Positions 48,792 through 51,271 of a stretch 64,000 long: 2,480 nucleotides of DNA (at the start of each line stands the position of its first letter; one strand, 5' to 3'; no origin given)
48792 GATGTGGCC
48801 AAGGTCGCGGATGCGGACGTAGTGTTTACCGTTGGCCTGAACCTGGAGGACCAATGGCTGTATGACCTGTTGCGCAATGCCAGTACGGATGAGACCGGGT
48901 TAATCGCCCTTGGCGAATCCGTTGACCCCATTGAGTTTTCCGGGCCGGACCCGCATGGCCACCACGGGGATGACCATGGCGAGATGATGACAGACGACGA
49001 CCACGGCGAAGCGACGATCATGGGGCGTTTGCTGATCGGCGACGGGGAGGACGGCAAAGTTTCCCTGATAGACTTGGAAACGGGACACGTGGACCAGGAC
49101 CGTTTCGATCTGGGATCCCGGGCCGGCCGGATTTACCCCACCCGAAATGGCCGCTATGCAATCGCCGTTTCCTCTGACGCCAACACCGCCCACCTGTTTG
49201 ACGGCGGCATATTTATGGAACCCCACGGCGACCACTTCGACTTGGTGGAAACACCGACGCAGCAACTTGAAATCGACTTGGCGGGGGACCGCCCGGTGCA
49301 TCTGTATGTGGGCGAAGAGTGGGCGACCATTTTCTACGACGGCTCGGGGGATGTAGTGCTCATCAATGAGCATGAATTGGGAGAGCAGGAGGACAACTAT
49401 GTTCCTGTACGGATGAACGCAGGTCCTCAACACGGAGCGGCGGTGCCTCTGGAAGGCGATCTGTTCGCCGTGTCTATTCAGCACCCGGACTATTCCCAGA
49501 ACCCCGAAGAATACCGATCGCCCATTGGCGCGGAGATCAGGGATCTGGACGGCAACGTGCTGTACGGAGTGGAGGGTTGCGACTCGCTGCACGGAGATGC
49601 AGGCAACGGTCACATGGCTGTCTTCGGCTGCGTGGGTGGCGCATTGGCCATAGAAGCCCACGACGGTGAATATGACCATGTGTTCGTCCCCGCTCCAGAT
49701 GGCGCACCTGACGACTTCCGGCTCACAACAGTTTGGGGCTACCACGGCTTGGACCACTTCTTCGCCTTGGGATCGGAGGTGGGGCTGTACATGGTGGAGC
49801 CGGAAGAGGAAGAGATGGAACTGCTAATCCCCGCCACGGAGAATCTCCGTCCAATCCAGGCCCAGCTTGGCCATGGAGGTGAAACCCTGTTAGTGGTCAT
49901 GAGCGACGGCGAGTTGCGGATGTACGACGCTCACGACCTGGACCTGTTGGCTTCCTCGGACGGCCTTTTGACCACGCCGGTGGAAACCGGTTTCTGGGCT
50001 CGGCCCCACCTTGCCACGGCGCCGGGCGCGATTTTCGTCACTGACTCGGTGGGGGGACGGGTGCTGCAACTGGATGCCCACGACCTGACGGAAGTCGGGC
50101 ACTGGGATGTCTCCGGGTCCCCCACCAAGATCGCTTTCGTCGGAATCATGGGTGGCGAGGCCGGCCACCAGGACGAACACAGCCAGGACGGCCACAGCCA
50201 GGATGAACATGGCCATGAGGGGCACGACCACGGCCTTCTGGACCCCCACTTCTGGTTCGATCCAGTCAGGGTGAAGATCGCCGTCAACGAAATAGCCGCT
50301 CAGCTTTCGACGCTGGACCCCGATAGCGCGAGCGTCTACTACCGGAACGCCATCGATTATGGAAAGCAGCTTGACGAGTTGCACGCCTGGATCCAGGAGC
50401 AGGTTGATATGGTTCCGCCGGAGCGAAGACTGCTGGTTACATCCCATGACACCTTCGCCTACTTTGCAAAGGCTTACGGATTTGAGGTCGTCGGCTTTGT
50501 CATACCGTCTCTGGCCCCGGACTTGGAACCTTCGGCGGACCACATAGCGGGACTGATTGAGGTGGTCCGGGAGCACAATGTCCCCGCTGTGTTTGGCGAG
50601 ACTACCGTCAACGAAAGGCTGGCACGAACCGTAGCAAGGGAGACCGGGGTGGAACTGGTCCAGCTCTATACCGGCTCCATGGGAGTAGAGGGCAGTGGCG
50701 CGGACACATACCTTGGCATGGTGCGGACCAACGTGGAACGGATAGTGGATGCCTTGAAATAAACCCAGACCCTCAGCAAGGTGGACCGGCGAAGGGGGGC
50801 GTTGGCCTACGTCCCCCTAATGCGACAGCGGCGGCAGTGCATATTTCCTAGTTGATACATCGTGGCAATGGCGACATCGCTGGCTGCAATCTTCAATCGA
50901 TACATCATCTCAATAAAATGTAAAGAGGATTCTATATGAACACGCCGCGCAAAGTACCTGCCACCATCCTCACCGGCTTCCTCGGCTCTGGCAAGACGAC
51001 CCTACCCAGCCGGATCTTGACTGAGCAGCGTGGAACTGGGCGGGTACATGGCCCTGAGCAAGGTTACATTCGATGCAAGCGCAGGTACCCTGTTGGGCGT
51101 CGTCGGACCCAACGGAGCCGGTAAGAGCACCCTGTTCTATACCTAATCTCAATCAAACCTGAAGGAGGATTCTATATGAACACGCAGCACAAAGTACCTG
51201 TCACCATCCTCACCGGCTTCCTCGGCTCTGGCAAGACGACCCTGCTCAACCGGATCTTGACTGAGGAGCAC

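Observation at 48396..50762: Zinc-type substrate-binding protein with a ~380-aa propeller-like module nested inside its His-rich loop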

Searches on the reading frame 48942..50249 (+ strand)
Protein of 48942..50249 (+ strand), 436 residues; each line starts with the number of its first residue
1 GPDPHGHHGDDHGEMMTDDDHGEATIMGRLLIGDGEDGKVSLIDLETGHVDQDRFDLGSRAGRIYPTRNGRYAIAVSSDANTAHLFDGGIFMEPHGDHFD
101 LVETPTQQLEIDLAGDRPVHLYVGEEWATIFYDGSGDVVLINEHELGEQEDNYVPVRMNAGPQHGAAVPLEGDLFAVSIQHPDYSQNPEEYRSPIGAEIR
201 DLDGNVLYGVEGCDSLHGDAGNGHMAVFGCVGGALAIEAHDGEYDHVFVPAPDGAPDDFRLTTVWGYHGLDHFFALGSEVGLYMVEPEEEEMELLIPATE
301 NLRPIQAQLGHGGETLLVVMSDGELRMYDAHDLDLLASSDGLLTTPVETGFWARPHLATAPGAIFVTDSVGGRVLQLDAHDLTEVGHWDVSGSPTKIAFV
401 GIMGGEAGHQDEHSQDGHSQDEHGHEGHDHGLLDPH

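Call 13: search_solved_structures(query=window:48942-50249:+, max_evalue=0.01, show_alignments=3)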
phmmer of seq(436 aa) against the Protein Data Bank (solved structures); distinct sequences matched with E-value up to 0.01: 2.
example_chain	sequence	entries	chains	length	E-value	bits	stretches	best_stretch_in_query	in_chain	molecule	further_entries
6ck1_B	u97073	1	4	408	2.7e-30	109.3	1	18-403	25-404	A1B2F4 protein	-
6cmk_B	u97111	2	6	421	3.4e-29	105.7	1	27-425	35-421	AztD protein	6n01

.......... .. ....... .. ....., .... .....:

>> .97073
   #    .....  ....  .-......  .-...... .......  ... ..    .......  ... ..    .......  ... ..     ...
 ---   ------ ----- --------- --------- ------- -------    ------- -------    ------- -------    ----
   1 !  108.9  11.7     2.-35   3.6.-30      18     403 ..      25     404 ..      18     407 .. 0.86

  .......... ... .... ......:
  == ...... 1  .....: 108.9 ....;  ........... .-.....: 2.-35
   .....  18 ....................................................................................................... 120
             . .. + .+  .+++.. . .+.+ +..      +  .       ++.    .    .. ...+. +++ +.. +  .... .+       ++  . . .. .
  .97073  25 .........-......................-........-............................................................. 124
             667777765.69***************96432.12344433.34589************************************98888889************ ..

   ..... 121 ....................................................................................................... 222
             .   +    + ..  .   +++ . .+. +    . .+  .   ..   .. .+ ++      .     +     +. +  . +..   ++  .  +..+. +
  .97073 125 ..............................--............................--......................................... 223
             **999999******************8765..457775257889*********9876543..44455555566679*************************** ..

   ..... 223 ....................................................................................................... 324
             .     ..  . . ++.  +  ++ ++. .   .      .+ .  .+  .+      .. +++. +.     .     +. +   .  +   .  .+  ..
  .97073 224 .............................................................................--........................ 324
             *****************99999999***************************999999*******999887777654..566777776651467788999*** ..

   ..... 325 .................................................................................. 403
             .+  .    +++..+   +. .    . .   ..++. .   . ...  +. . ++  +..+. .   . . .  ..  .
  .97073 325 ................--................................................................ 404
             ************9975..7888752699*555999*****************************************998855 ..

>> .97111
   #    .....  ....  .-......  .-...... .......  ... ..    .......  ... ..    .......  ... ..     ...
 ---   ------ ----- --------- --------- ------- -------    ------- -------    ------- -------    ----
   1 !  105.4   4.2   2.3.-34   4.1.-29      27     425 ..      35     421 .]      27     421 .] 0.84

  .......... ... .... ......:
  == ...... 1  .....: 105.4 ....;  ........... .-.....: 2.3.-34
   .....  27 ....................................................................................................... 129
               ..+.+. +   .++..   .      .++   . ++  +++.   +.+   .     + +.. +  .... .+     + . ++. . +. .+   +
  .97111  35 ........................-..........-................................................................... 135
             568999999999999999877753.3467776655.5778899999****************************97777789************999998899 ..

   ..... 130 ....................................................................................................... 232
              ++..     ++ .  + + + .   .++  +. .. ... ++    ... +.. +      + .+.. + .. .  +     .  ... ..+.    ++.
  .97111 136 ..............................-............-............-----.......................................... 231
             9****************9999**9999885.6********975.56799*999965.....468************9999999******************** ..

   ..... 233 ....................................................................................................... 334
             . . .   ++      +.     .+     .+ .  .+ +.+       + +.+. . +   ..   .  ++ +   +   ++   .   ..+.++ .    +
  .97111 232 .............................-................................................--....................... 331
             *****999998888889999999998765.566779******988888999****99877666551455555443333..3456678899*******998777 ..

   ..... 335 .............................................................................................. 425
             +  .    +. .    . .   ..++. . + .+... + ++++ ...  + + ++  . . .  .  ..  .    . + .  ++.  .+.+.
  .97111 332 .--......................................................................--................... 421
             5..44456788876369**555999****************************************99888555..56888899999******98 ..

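Call 37: search_protein_representatives(protein=window:49011-50162:+)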
Query: 384 residues. Proteins with E-value up to 0.001 (for the whole library): 584; up to 1e-10: 350; up to 1e-30: 44. The best 150 are listed.
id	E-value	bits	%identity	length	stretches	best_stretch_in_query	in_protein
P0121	1.1e-162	558.5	67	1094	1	3-382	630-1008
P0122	1.4e-159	548.2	61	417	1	2-381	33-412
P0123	3.2e-140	484.5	63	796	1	2-381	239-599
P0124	3.3e-139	481.2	76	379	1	3-274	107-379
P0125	1.9e-131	455.6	54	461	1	3-380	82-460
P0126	1.4e-127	442.8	34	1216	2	3-381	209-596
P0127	9.7e-106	370.9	71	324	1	156-381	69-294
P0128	3.1e-78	280.4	61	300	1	3-199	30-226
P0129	1.2e-77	278.4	72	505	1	3-175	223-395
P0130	5.4e-75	269.7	82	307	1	3-154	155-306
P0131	3.8e-73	263.6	38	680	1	3-382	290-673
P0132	8.9e-72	259.1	45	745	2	157-379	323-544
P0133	1.1e-69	252.3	75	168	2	148-255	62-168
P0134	3.1e-66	240.9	38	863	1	2-383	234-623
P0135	4.2e-64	233.8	65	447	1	3-167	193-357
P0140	6.0e-57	210.3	37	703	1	3-380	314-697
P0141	2.0e-56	208.6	34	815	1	3-381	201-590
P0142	7.7e-56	206.6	35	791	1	3-379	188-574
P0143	4.5e-55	204.1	35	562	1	3-379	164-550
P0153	1.8e-39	152.7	32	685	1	6-382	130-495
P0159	1.9e-32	129.6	32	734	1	3-379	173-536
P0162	1.6e-31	126.5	29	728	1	5-383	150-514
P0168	2.9e-29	119.1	33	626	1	6-382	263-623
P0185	1.7e-26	110.0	29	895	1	4-382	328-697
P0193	2.6e-25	106.1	27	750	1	4-380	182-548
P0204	5.1e-24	101.8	28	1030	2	6-379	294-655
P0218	3.5e-23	99.1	29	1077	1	5-378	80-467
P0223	9.8e-23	97.6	29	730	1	5-379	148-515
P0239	7.4e-21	91.4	30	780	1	4-374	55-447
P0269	6.2e-19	85.1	28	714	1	6-377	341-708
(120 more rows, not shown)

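Call 40: list_cluster_members(proteins=[P0126, P0134, P0141, P0142, P0153, P0159, P0162, P0185, P0193, P0223])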
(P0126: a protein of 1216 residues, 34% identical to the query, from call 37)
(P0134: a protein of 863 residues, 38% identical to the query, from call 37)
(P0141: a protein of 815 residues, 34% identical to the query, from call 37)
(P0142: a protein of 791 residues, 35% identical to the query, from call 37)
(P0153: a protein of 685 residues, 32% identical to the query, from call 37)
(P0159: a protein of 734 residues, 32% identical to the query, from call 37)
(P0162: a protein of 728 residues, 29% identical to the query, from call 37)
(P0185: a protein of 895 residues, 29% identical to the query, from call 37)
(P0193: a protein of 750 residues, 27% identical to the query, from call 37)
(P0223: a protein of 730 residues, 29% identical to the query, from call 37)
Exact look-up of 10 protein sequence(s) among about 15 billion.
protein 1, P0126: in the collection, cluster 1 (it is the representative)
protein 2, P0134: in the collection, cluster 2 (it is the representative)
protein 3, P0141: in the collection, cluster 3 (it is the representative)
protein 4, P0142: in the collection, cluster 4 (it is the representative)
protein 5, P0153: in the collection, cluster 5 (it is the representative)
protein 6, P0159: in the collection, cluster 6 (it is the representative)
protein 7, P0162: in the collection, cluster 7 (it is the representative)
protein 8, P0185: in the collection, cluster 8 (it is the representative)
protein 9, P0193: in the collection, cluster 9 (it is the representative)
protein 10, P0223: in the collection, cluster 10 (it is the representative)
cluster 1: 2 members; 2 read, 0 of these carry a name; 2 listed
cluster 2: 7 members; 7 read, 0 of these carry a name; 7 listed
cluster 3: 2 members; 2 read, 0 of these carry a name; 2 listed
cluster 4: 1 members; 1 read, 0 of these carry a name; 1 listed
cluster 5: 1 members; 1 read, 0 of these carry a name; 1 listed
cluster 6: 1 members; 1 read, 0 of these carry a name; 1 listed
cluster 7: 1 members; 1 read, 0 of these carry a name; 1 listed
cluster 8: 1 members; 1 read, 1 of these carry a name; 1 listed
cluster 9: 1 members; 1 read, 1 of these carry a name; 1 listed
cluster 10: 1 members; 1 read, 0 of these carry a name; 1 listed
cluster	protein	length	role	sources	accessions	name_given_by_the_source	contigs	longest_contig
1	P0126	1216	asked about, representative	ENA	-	-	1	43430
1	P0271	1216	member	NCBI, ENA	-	-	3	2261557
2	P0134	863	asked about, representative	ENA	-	-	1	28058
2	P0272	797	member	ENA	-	-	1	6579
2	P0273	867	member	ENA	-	-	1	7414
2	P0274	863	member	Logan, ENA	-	-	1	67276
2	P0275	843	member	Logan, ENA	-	-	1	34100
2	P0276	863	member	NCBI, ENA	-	-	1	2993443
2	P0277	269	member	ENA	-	-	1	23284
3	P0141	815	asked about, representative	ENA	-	-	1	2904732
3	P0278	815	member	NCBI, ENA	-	-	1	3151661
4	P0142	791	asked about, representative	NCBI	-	-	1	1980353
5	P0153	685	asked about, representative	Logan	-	-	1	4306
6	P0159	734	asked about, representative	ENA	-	-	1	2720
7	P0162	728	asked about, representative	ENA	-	-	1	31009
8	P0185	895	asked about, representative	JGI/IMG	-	ABC-type Zn uptake system ZnuABC Zn-binding protein ZnuA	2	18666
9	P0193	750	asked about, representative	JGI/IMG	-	ABC-type Zn uptake system ZnuABC Zn-binding protein ZnuA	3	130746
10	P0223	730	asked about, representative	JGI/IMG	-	-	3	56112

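Call 42: search_protein_families(library=pfam, proteins=[P0121, P0122, P0131, P0140, P0143, P0168, P0204, P0218, P0239, P0269], max_evalue=0.001)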
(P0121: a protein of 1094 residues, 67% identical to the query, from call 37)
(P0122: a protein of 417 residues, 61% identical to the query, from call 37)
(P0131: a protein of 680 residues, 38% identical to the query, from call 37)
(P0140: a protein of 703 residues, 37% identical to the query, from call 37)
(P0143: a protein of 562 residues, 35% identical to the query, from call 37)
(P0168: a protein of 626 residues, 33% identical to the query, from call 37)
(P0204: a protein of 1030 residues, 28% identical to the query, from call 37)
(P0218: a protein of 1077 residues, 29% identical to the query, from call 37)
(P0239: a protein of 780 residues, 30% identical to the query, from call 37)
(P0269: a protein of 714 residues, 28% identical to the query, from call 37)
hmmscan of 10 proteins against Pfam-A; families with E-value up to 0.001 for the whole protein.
P0121 (1094 aa): 0 families

P0122 (417 aa): 0 families

P0131 (680 aa): 0 families

P0140 (703 aa): 0 families

P0143 (562 aa): 0 families

P0168 (626 aa): 1 family
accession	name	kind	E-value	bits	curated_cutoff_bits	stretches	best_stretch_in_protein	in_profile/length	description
PF09223.17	ZinT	-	8.2e-19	68.6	27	1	52-212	12-175/181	ZinT (YodA) periplasmic lipocalin-like zinc-recruitment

P0204 (1030 aa): 3 families
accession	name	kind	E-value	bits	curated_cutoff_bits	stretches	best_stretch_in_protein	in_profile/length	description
PF13517.12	FG-GAP_3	-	3.6e-53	178.5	26.9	5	56-118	1-61/61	FG-GAP-like repeat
PF01839.29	FG-GAP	-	2.7e-19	69.1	22.1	0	764-788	4-31/37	FG-GAP repeat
PF07593.17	UnbV_ASPIC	-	1.8e-11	44.1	23.4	1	945-1010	1-66/68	ASPIC and UnbV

P0218 (1077 aa): 1 family
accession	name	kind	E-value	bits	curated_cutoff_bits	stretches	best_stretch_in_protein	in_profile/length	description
PF09223.17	ZinT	-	2.1e-11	44.4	27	1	490-641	19-169/181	ZinT (YodA) periplasmic lipocalin-like zinc-recruitment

P0239 (780 aa): 2 families
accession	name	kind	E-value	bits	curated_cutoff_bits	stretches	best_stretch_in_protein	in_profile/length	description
PF13860.13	FlgD_ig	-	5.2e-08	33.2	27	1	705-765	17-73/79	FlgD Ig-like domain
PF18962.6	Por_Secre_tail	-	5.9e-05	23.7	27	0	692-778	2-75/75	Secretion system C-terminal sorting domain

P0269 (714 aa): 1 family
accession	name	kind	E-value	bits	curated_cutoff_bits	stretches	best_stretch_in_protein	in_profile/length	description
PF23106.1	EGF_Teneurin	-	0.00066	20.1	24.3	0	157-176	4-23/30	Teneurin-like EGF domain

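Call 46: find_homologous_proteins(query=A2, max_evalue=1e-20)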
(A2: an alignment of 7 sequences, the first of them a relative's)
Query A2 (7 sequences) (730 aa, profile of the alignment): 149 proteins with E <= 1e-20 among 8000 candidates; the best 120 are listed.
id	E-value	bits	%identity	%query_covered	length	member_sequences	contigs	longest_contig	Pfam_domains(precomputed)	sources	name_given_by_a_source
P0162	0.0e+0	1105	46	99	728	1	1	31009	PF01297.23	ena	-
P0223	0.0e+0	1088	100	100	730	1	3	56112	PF01297.23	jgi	-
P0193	0.0e+0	1086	48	94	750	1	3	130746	PF01297.23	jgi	jgi:ABC-type Zn uptake system ZnuABC Zn-binding protein ZnuA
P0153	0.0e+0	1082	45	94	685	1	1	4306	PF01297.23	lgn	-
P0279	0.0e+0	1080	93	100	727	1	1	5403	PF01297.23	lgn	-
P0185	0.0e+0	1076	45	82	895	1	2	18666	PF01297.23,PF09223.18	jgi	jgi:ABC-type Zn uptake system ZnuABC Zn-binding protein ZnuA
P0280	0.0e+0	1058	90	100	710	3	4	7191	PF01297.23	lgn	-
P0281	0.0e+0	1030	88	100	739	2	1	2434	PF01297.23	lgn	-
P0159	0.0e+0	1030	40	94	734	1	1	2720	PF01297.23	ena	-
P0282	0.0e+0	1019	47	98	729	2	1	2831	PF01297.23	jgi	jgi:ABC-type Zn uptake system ZnuABC Zn-binding protein ZnuA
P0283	0.0e+0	1011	47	80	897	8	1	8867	PF01297.23,PF09223.18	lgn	-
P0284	8.6e-297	1004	77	100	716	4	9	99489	PF01297.23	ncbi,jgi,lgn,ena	jgi:ABC-type Zn uptake system ZnuABC Zn-binding protein ZnuA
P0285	8.8e-297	1004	46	82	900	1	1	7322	PF01297.23,PF09223.18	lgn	-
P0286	2.8e-293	993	77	95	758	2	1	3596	PF01297.23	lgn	-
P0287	1.1e-290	984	48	94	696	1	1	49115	PF01297.23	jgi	jgi:ABC-type Zn uptake system ZnuABC Zn-binding protein ZnuA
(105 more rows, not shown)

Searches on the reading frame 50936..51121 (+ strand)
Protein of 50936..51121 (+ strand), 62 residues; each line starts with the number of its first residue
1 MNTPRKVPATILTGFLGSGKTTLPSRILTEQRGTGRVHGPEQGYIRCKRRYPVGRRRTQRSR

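Call 27: search_protein_families(library=pfam, proteins=[window:50936-51121:+], max_evalue=0.01)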
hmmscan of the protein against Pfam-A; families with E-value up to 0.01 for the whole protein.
window:50936-51121:+ (62 aa): 1 family
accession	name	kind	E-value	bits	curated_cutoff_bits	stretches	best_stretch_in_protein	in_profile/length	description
PF02492.25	cobW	-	1.1e-05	25.5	20.7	1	8-32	1-25/180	CobW/HypB/UreG, nucleotide-binding domain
